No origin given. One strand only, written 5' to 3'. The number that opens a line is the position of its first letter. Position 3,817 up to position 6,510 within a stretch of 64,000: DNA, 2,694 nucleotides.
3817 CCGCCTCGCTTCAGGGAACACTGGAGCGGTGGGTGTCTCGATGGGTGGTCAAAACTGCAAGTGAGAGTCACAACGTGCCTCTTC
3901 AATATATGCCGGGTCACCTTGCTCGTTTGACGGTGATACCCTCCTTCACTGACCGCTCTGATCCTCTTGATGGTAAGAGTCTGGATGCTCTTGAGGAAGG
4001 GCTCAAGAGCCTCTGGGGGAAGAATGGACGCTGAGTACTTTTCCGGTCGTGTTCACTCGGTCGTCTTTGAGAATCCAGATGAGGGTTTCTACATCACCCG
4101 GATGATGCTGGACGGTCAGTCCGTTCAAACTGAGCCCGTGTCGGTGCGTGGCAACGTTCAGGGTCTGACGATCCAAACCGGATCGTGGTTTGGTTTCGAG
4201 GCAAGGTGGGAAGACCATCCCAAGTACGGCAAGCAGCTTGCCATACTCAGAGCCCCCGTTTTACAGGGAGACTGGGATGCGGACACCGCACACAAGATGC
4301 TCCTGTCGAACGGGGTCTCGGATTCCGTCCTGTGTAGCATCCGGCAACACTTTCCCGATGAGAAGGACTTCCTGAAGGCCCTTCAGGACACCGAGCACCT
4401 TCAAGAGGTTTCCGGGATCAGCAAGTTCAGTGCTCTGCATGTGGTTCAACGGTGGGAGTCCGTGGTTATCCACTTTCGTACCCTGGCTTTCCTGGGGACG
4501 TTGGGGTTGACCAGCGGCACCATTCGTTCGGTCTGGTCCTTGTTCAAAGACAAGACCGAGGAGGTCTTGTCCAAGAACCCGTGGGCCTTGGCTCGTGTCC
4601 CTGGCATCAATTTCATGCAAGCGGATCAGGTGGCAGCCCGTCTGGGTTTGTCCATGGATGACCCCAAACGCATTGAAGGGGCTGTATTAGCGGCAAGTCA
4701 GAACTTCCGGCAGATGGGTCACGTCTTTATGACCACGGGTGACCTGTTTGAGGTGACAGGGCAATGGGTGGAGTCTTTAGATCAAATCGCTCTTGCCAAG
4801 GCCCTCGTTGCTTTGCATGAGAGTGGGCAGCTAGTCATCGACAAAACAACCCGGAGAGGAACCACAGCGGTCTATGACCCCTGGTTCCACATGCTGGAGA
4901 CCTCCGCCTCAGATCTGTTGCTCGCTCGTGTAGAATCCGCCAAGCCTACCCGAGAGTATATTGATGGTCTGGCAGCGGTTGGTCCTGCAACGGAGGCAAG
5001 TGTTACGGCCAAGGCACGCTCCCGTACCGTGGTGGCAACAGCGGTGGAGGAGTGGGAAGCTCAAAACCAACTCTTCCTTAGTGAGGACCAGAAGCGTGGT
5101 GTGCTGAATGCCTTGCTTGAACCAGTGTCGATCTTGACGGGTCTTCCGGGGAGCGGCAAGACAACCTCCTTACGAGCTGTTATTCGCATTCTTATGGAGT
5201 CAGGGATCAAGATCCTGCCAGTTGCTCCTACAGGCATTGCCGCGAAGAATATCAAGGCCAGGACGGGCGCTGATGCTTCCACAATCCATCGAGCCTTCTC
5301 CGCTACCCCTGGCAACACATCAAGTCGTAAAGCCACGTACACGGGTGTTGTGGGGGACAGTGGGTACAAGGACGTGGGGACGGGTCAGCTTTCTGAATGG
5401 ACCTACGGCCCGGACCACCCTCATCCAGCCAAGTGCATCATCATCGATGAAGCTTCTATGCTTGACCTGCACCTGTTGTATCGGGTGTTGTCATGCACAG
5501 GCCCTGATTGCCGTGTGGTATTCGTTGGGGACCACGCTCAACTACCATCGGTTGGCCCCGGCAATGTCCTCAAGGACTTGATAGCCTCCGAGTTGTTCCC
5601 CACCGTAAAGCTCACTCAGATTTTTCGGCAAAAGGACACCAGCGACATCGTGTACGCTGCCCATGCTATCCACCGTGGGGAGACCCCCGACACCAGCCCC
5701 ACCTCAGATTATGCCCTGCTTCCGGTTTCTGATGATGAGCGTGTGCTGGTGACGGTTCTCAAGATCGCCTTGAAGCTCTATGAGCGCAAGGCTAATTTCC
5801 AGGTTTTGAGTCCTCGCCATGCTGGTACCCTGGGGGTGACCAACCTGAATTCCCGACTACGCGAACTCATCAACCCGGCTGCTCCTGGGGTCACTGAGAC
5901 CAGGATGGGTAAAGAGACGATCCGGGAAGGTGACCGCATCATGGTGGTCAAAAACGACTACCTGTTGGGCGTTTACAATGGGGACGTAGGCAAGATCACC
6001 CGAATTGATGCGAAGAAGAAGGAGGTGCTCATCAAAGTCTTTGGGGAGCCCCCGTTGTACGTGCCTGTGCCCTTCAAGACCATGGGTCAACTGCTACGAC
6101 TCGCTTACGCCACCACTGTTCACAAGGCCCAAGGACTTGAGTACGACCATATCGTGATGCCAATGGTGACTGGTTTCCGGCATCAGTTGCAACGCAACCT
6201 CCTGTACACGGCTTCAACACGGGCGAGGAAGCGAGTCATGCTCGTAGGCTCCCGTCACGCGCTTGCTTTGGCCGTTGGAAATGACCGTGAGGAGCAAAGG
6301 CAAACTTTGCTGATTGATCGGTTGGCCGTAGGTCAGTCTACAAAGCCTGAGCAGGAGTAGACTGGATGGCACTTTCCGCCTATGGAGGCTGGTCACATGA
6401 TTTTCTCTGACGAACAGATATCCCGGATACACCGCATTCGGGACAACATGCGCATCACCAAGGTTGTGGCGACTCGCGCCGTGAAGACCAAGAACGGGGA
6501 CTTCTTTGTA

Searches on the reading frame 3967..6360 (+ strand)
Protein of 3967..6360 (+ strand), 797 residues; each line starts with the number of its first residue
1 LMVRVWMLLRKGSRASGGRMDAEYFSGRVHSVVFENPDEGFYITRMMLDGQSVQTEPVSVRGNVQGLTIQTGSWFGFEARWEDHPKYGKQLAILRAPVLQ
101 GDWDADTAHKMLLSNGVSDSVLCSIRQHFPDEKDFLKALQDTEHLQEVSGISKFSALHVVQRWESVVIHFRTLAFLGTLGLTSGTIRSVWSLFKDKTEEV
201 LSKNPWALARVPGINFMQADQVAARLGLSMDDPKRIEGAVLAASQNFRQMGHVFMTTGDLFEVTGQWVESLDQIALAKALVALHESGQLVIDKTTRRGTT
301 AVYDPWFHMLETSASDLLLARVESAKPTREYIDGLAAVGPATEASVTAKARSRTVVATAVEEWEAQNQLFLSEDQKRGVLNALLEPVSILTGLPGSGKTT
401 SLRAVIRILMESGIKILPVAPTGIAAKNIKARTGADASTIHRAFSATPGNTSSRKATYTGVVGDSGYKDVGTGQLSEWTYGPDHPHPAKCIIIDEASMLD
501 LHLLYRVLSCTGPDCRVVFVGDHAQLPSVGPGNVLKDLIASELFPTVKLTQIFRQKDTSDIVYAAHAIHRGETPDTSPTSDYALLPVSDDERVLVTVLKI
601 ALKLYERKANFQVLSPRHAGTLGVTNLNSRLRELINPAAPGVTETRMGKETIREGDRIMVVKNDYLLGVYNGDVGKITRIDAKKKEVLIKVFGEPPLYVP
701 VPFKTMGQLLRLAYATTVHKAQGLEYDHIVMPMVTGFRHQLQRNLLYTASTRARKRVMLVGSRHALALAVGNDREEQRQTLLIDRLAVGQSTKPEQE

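Call 25: search_protein_families(library=pfam, proteins=[window:3967-6360:+], max_evalue=0.001)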
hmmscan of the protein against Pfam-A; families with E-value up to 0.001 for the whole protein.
window:3967-6360:+ (797 aa): 11 families
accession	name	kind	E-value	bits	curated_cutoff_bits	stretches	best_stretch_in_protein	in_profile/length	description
PF13604.12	AAA_30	-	1.2e-39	136.5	27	1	371-574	2-174/191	AAA domain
PF13245.12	AAA_19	-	2.7e-29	102.5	25.1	1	375-531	1-134/134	AAA domain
PF18335.7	SH3_13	-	8.7e-18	64.3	41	1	627-689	1-63/65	ATP-dependent RecD-like DNA helicase SH3 domain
PF14490.11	HHH_RecD2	-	3e-17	62.7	27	1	172-254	8-92/92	ATP-dependent RecD2 DNA helicase HHH domain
PF13538.12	UvrD_C_2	-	3.8e-17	62.3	27.4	1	712-760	1-52/52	UvrD-like helicase C-terminal domain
PF23139.1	OB_YrrC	-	1.6e-12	47.6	27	1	23-93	2-68/76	ATP-dependent DNA helicase YrrC, OB-fold domain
PF01443.25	Viral_helicase1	-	4.5e-10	40.2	21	0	713-760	178-227/228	Viral superfamily 1 RNA helicase core domain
PF13086.12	AAA_11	-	5.3e-08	33.4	27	0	371-434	2-73/257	AAA domain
PF13401.12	AAA_22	-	0.00012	22.8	27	1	387-523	7-124/130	AAA domain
PF05970.20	PIF1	-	0.00055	20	25.9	0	389-433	26-71/223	PIF1-like helicase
PF00437.27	T2SSE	-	0.00099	18.3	24.9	0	367-419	122-176/370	Type II/IV secretion system protein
